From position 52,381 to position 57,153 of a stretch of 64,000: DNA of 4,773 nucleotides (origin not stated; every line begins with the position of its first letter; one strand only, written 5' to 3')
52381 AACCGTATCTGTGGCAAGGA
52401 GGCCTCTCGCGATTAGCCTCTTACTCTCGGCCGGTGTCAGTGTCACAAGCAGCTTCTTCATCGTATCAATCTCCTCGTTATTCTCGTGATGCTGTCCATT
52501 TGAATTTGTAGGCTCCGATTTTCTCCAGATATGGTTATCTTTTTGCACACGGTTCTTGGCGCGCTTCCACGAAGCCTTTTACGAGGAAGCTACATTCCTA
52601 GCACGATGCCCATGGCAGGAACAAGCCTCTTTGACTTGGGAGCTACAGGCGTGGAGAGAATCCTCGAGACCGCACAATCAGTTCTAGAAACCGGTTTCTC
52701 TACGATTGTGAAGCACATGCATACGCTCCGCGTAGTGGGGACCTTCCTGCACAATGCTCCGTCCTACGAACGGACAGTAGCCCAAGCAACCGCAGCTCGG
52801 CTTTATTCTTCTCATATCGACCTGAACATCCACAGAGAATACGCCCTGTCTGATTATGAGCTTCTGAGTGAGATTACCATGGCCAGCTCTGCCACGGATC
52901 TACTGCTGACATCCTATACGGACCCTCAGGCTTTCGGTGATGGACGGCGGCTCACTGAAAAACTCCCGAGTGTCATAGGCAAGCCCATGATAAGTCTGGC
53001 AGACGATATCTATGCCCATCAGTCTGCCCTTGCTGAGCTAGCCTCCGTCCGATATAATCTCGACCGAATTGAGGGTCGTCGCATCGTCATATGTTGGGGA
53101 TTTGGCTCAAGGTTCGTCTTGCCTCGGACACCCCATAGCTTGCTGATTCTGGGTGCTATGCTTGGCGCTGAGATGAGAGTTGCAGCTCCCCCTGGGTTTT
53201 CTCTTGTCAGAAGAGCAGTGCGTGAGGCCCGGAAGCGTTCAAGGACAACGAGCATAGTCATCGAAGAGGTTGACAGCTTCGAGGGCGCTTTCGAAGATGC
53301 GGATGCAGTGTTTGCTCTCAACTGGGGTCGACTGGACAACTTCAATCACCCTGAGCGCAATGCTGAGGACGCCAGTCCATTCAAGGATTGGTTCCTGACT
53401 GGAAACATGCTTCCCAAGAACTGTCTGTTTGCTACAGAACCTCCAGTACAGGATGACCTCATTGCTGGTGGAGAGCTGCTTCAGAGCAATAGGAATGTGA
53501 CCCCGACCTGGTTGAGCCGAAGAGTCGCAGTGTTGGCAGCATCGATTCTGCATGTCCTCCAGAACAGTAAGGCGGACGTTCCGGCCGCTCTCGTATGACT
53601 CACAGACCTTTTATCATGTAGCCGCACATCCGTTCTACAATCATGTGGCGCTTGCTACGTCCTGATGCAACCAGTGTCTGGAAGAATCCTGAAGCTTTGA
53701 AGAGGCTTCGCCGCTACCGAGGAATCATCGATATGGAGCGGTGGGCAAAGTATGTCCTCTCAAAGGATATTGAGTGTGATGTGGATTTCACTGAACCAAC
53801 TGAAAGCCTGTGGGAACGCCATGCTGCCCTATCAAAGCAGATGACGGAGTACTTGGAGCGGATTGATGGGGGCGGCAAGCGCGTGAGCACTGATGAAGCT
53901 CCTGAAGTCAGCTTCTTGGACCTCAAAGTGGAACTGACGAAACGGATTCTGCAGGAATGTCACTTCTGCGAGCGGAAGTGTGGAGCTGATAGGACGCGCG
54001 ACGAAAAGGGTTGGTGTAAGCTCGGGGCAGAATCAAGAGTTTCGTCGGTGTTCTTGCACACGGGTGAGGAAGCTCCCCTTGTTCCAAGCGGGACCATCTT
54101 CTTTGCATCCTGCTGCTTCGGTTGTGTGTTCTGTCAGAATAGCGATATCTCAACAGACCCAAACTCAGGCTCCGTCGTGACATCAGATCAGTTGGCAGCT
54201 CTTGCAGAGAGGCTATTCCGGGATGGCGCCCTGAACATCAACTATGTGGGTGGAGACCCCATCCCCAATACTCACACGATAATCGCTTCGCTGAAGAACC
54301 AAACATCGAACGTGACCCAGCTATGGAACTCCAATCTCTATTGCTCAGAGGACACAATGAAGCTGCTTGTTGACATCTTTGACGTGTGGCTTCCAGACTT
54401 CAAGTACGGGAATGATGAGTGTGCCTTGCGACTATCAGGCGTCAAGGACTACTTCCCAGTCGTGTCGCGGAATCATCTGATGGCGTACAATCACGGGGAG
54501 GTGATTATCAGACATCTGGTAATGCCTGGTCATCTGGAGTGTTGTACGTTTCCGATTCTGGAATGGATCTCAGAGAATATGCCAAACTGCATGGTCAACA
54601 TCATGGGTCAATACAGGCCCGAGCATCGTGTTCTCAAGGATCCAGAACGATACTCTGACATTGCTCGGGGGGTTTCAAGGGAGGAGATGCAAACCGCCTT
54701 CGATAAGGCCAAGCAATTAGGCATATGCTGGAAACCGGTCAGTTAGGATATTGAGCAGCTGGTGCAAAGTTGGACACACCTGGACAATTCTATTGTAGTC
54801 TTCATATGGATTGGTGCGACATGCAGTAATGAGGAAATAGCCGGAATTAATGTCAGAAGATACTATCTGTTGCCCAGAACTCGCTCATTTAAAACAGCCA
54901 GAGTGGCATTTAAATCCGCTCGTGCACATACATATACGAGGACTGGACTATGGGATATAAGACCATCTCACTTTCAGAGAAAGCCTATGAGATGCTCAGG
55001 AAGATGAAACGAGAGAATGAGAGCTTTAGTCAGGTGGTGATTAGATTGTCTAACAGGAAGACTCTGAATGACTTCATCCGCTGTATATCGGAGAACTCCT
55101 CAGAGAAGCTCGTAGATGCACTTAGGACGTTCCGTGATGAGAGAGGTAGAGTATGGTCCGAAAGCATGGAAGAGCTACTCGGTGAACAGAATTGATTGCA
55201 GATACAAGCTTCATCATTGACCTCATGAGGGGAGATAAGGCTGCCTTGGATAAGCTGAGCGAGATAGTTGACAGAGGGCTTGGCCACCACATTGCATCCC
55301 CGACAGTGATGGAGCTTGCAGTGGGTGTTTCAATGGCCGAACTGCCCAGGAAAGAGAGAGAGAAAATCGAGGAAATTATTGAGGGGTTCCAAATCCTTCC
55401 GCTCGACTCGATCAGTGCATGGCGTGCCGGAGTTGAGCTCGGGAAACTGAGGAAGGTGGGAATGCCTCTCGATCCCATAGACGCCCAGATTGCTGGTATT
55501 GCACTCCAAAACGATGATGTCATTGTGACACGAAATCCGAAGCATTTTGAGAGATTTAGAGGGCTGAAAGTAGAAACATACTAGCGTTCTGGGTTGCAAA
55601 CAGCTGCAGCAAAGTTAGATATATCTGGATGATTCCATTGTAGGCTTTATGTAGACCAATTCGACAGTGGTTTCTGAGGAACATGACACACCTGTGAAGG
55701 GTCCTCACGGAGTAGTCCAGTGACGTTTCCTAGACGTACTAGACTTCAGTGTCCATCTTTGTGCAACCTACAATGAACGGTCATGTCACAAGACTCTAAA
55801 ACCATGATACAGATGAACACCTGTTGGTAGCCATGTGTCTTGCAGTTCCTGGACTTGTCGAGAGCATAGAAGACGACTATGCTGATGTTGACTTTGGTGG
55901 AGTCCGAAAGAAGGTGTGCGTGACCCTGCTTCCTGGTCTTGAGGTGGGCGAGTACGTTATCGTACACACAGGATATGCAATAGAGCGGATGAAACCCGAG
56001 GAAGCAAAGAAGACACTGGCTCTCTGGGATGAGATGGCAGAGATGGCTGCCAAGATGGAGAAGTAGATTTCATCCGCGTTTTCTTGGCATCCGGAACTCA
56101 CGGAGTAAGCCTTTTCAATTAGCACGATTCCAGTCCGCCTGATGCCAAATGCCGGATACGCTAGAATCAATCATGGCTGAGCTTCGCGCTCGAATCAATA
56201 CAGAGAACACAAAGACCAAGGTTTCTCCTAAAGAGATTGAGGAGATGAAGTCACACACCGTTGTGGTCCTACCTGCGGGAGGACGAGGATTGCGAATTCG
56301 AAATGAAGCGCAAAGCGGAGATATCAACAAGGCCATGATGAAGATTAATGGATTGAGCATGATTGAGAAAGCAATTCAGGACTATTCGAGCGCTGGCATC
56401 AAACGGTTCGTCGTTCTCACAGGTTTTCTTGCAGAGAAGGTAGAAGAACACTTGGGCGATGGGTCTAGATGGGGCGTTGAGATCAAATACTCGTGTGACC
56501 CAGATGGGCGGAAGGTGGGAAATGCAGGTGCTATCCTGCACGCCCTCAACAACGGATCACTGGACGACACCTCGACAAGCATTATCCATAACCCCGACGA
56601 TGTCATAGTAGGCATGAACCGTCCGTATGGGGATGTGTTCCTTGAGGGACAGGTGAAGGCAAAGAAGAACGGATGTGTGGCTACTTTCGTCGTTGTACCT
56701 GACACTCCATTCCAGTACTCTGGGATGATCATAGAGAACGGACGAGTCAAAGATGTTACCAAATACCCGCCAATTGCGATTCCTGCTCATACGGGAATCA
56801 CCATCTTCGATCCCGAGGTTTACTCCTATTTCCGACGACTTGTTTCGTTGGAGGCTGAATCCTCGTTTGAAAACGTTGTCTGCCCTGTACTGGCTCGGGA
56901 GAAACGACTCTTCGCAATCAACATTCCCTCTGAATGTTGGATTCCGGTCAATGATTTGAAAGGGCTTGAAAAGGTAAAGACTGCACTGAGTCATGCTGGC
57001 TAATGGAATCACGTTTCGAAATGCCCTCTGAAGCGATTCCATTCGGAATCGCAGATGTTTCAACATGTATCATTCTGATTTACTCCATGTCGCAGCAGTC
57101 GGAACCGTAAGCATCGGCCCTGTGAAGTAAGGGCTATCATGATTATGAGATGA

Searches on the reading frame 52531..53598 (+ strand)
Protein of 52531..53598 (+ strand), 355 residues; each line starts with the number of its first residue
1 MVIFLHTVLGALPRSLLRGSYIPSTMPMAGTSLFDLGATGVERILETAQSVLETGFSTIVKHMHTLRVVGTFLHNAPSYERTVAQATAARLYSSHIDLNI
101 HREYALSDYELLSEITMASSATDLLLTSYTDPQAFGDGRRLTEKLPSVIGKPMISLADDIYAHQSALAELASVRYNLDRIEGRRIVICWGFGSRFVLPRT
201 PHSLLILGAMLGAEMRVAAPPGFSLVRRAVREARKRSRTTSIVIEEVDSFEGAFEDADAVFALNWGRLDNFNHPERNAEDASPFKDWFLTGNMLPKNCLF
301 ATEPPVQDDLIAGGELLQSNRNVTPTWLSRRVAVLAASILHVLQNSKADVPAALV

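Call 81: search_protein_families(library=pfam, proteins=[window:52531-53598:+], max_evalue=0.0001)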
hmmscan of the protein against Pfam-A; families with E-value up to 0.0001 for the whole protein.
window:52531-53598:+ (355 aa): 1 family
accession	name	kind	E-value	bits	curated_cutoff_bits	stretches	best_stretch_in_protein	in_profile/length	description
PF00185.30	OTCace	-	1.3e-07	32.2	29.4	1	199-294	14-106/157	Aspartate/ornithine carbamoyltransferase, Asp/Orn binding domain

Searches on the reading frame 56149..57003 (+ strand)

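Call 82: search_protein_families(library=pfam, proteins=[window:56149-57003:+], max_evalue=0.0001)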
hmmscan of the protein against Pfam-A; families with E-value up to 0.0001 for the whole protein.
window:56149-57003:+ (284 aa): 2 families
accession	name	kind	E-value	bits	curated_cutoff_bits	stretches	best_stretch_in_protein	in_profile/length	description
PF00483.29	NTP_transferase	-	9.2e-15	55.3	21.2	1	43-265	6-227/245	Nucleotidyl transferase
PF12804.13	NTP_transf_3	-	1.3e-05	25.8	27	1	40-135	2-82/160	MobA-like NTP transferase domain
